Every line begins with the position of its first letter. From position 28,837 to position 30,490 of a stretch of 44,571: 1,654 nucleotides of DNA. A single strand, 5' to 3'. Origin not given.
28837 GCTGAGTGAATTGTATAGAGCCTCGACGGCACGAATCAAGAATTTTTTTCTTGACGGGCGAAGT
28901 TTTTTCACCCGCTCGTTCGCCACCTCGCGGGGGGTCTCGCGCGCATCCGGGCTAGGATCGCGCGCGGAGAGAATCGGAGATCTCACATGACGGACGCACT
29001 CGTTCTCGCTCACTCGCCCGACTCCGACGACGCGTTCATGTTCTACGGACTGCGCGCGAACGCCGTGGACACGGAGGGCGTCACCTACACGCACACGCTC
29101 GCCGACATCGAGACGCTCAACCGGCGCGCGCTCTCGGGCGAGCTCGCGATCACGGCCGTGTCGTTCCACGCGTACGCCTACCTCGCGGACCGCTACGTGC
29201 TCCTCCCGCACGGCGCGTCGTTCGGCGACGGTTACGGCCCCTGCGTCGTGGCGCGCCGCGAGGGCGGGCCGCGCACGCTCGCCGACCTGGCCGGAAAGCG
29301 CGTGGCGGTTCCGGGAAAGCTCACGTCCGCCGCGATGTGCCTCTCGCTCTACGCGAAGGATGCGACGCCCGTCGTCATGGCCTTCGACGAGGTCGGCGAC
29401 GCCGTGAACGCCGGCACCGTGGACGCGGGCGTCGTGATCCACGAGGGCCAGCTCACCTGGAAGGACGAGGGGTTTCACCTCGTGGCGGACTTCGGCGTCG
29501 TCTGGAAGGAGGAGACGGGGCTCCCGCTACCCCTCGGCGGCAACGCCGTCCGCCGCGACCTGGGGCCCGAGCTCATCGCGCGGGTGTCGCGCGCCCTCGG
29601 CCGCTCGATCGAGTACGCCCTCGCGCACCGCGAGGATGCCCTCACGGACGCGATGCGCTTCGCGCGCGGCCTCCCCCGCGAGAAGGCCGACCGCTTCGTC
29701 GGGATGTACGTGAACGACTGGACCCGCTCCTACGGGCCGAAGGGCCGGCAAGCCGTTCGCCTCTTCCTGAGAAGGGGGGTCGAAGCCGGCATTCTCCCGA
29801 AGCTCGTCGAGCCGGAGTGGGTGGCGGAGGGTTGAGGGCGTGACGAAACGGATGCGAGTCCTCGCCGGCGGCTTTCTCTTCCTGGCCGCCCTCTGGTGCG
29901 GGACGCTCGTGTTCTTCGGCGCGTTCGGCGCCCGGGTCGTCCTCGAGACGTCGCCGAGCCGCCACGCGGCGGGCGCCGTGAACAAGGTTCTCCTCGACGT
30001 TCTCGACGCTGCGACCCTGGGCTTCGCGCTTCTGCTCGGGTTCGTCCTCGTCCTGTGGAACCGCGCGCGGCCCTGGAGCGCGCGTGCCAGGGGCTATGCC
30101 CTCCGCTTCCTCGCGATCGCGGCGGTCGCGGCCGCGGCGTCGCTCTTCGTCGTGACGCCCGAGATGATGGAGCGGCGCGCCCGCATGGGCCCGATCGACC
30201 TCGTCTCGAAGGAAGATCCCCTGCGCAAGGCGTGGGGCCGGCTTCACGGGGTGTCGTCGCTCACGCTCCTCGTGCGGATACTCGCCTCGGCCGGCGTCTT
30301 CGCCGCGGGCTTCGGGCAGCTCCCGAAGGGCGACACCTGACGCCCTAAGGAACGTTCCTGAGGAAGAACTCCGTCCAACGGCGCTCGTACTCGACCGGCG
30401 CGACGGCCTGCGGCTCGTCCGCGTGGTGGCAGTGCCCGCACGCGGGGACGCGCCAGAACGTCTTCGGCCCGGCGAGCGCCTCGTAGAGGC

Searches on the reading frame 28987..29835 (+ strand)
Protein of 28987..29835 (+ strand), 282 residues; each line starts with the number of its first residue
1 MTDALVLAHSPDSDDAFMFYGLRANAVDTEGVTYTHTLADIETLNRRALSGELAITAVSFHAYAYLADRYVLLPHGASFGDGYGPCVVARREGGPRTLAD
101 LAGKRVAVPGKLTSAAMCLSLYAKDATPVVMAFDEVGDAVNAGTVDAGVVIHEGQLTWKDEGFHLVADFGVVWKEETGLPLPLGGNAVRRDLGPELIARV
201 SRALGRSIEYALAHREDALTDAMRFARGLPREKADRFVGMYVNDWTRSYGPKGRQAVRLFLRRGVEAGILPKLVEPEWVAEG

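Call 9: search_protein_families(library=pfam, proteins=[window:28987-29835:+], max_evalue=0.01)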
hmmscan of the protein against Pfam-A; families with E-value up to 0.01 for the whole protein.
window:28987-29835:+ (282 aa): 3 families
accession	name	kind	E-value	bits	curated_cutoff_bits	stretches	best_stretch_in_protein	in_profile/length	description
PF02621.19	VitK2_biosynth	-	1.4e-70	238.1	26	1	6-265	2-251/252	Menaquinone biosynthesis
PF12974.12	Phosphonate-bd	-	6.5e-07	29.4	27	1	37-204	35-213/242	ABC transporter, phosphonate, periplasmic substrate-binding protein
PF09084.16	NMT1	-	4.8e-06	27.1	20.5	1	86-218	76-216/216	NMT1/THI5 like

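Call 15: find_related_loci(query=window:28987-29835:+, collection=genome_contigs, flank=6000)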
Query window:28987-29835:+ (282 aa) in genome_contigs; peptide patterns used: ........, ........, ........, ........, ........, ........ (x = any residue, [..] = any of these).
600 stretches matched a pattern (row limit reached: there are more); 592 encode a relative of the query (tblastn E <= 1e-3); the best 80 are kept; 80 distinct loci.
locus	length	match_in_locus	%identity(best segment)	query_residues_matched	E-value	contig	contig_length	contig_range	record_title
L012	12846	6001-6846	93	1-282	2e-174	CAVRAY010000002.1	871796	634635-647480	MAG: Thermoanaerobaculia bacterium isolate MFD04944.bin.2.108 genome assembly, contig: contig_51571, whole genome shotgu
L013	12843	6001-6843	94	1-281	4e-177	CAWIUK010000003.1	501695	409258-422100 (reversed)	MAG: uncultured Acidobacteriota bacterium isolate MFD01872.bin.2.157 genome assembly, contig: contig_120609, whole genom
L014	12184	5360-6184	61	1-278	2e-110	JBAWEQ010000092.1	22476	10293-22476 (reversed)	MAG: Acidobacteriota bacterium isolate MFD02204_ilm_asm_bin14 k127_72295, whole genome shotgun sequence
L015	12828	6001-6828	62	1-279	1e-109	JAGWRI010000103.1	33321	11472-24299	MAG: Gemmatimonadota bacterium isolate REEB322 k141_1266029, whole genome shotgun sequence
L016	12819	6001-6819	63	1-274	1e-109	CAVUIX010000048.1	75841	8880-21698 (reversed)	MAG: uncultured Acidobacteriota bacterium isolate MFD02199.bin.2.111 genome assembly, contig: contig_6979, whole genome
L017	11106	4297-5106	60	7-279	2e-108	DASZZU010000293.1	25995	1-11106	MAG TPA_asm: Gemmatimonadaceae bacterium isolate SMAG_U6244 k141_17814, whole genome shotgun sequence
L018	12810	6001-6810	60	7-279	2e-108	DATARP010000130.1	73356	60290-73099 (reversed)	MAG TPA_asm: Gemmatimonadaceae bacterium isolate SMAG_U5496 k141_5974058, whole genome shotgun sequence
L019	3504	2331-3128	64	5-271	2e-110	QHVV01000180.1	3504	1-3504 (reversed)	MAG: Acidobacteria bacterium isolate gp7 AA6 14_1009_16_30cm_scaffold_99905_curated, whole genome shotgun sequence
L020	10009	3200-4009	62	7-279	1e-107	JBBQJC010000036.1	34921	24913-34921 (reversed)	MAG: Gemmatimonadales bacterium isolate Co_metawrap_764 Cmw_764_k141_22827552_length_34921_cov_12.0000, whole genome sho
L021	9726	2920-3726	62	7-278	2e-107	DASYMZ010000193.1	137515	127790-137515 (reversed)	MAG TPA_asm: Gemmatimonadaceae bacterium isolate SMAG_U4388 k141_1451498, whole genome shotgun sequence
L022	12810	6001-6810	63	4-274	1e-106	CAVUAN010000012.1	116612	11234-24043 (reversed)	MAG: uncultured Acidobacteriota bacterium isolate MFD02134.bin.2.200 genome assembly, contig: contig_33029, whole genome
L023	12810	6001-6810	60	7-279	2e-106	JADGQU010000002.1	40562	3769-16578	MAG: Gemmatimonadaceae bacterium isolate Chersky.30_11 contig-100_4, whole genome shotgun sequence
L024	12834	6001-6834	60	1-281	8e-107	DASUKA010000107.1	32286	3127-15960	MAG TPA_asm: Gemmatimonadaceae bacterium isolate SMAG_U1501 k141_1650382, whole genome shotgun sequence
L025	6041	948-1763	61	7-281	3e-106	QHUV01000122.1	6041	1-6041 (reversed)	MAG: Gemmatimonadetes bacterium isolate AG2 14_0929_09_20cm_scaffold_4653_curated, whole genome shotgun sequence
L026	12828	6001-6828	60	1-279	9e-106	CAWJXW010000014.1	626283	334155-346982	MAG: uncultured Gemmatimonadaceae bacterium isolate MFD03975.bin.1.3 genome assembly, contig: contig_6457, whole genome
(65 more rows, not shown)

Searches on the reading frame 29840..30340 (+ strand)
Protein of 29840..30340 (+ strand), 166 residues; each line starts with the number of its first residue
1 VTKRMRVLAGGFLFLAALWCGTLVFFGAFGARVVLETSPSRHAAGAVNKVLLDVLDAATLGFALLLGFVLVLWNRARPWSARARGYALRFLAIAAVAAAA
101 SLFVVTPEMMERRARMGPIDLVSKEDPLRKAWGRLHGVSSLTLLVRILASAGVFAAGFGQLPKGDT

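Call 9: search_protein_families(library=pfam, proteins=[window:29840-30340:+], max_evalue=0.01)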
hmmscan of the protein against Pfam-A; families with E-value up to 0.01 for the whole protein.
window:29840-30340:+ (166 aa): 1 family
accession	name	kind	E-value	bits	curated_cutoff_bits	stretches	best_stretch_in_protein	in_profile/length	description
PF13664.11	DUF4149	-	6e-08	33.3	24.6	1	15-115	2-99/102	Domain of unknown function (DUF4149)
